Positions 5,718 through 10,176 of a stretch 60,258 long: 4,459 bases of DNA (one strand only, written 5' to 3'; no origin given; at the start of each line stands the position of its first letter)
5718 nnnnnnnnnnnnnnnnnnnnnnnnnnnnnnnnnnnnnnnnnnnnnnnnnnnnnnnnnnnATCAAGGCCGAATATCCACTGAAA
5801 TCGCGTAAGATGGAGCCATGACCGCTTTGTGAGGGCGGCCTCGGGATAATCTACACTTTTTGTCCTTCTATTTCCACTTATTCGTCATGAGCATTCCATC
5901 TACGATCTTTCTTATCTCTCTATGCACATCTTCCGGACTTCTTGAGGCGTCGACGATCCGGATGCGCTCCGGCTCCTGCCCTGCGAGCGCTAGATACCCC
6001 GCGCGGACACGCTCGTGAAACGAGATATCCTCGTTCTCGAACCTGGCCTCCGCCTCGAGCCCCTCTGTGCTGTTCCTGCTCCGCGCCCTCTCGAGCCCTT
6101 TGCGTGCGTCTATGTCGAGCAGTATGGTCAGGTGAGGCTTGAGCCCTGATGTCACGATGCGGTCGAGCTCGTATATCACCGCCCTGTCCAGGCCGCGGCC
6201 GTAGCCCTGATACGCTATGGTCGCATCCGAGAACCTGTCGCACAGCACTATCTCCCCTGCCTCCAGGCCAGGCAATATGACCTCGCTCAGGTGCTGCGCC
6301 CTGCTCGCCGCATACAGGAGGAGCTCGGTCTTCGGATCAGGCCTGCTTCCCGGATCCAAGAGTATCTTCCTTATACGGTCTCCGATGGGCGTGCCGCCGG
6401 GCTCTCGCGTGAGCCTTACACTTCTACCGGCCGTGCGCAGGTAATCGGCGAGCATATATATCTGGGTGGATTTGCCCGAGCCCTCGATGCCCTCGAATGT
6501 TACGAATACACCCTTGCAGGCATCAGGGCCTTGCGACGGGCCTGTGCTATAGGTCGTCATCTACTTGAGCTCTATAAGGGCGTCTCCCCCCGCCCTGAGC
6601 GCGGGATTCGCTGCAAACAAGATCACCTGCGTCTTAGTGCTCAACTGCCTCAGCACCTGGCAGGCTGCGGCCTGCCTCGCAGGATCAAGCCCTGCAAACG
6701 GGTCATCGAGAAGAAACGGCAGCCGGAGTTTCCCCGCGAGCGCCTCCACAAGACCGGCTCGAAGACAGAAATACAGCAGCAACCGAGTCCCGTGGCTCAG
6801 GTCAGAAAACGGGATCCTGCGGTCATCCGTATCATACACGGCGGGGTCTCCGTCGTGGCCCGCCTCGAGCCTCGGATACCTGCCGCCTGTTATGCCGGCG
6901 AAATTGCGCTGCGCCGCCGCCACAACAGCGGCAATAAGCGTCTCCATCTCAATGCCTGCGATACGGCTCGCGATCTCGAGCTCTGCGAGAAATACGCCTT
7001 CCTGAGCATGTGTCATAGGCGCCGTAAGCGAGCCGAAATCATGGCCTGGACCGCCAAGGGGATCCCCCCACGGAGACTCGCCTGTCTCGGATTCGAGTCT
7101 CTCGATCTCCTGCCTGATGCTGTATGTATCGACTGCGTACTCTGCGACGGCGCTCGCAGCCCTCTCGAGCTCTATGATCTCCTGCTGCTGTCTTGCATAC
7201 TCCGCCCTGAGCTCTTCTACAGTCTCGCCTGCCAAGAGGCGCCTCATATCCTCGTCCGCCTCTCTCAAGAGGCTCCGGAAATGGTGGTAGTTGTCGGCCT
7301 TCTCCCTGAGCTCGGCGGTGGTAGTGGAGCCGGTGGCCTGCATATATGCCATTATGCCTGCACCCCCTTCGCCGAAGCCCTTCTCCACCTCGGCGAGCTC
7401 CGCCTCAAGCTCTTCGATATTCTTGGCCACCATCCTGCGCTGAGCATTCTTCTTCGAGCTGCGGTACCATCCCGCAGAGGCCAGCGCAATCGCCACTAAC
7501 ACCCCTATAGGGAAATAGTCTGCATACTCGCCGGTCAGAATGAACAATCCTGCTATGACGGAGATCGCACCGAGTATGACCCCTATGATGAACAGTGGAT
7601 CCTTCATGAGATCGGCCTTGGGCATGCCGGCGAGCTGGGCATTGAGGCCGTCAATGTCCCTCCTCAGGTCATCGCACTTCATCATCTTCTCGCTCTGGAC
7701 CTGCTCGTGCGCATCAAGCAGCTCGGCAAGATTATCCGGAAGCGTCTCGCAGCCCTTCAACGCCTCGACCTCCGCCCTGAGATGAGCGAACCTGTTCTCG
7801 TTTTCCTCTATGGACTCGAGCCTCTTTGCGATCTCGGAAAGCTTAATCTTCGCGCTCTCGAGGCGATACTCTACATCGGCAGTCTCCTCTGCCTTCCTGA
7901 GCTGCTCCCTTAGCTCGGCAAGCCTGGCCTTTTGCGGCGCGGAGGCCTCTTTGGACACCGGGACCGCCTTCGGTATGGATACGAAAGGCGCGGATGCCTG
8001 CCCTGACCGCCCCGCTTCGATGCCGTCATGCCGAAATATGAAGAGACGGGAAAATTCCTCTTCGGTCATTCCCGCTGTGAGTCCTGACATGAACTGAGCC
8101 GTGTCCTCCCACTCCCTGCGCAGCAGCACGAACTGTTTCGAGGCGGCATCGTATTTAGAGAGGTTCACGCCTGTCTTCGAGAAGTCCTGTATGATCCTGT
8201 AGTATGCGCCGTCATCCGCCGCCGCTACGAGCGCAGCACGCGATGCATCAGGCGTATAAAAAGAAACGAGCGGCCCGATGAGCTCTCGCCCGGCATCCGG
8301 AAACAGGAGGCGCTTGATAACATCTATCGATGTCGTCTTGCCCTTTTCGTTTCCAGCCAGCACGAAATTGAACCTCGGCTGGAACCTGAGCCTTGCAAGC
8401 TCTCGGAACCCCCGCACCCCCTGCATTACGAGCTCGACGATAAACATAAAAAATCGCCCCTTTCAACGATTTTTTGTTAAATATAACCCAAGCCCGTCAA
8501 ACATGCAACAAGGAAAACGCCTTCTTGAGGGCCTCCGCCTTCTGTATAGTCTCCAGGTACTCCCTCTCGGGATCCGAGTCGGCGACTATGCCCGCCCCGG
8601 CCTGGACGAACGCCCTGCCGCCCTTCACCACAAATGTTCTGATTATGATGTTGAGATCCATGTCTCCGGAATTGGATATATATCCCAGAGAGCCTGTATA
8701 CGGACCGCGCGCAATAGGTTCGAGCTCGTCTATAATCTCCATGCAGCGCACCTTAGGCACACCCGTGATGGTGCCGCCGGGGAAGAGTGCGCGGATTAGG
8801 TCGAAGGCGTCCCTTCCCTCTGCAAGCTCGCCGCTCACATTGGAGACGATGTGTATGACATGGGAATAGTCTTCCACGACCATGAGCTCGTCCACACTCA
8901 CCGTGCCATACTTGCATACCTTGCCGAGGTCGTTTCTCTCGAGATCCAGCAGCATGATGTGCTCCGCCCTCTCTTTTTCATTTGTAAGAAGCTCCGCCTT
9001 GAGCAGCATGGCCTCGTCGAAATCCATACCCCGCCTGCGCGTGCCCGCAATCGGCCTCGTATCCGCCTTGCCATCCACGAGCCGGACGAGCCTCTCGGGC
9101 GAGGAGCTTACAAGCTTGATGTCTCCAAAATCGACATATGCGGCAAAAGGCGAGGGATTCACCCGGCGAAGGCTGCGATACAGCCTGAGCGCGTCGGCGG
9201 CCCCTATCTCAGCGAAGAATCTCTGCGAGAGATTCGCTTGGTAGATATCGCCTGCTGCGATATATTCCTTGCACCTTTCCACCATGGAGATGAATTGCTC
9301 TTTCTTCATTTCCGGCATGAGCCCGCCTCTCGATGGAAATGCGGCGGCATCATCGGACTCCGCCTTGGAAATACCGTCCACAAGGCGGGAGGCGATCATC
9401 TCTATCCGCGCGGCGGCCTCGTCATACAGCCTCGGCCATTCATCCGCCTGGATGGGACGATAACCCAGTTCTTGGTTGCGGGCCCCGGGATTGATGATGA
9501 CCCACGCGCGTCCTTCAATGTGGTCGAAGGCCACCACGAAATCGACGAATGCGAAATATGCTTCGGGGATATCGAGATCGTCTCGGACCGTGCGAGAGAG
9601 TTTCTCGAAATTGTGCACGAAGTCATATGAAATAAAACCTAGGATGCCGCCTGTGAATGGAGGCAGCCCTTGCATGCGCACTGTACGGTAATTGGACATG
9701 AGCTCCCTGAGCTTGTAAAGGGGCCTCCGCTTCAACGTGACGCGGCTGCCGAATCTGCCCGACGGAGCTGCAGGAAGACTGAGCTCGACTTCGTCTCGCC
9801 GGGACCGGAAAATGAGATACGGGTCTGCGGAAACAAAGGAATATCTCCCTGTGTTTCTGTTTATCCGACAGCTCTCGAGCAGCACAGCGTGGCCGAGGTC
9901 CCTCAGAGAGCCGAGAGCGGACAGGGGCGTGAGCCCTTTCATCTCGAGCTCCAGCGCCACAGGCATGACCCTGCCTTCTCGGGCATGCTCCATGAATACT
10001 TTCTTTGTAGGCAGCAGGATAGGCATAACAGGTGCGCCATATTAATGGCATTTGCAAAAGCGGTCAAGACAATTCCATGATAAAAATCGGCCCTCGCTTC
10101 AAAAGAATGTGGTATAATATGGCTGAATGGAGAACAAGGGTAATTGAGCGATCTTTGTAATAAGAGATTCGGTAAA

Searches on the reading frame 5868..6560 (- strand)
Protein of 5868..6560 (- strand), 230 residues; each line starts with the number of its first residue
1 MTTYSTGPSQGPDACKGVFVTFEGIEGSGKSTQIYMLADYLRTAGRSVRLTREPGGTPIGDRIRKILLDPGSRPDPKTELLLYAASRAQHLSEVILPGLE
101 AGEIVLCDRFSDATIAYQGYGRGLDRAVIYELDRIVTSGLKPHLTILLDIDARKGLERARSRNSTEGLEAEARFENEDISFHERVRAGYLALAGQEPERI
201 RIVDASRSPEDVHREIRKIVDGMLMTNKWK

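Call 29: search_protein_families(library=pfam, proteins=[window:5868-6560:-], max_evalue=0.00001)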
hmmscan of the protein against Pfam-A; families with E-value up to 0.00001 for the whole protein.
window:5868-6560:- (230 aa): 1 family
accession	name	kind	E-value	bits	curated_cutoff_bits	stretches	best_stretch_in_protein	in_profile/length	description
PF02223.23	Thymidylate_kin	-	1.2e-52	178.7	27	1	22-216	1-185/185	Thymidylate kinase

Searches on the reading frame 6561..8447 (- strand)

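Call 29: search_protein_families(library=pfam, proteins=[window:6561-8447:-], max_evalue=0.00001)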
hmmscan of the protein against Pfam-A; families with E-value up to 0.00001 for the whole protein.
window:6561-8447:- (628 aa): 2 families
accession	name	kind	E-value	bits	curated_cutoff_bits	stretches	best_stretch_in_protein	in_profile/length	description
PF02463.25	SMC_N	-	5.3e-08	33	40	0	184-625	101-209/220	RecF/RecN/SMC N terminal domain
PF13476.12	AAA_23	-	8.4e-08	33.5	27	1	6-217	2-197/201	AAA domain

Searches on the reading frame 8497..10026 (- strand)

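Call 29: search_protein_families(library=pfam, proteins=[window:8497-10026:-], max_evalue=0.00001)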
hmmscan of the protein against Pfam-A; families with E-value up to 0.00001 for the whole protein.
window:8497-10026:- (509 aa): 2 families
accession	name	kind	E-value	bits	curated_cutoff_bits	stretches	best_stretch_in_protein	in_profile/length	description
PF00425.24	Chorismate_bind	-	5.8e-91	305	27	1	242-496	2-257/257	chorismate binding enzyme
PF04715.19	Anth_synt_I_N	-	1.4e-31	110.1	23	1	32-175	3-139/140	Anthranilate synthase component I, N terminal region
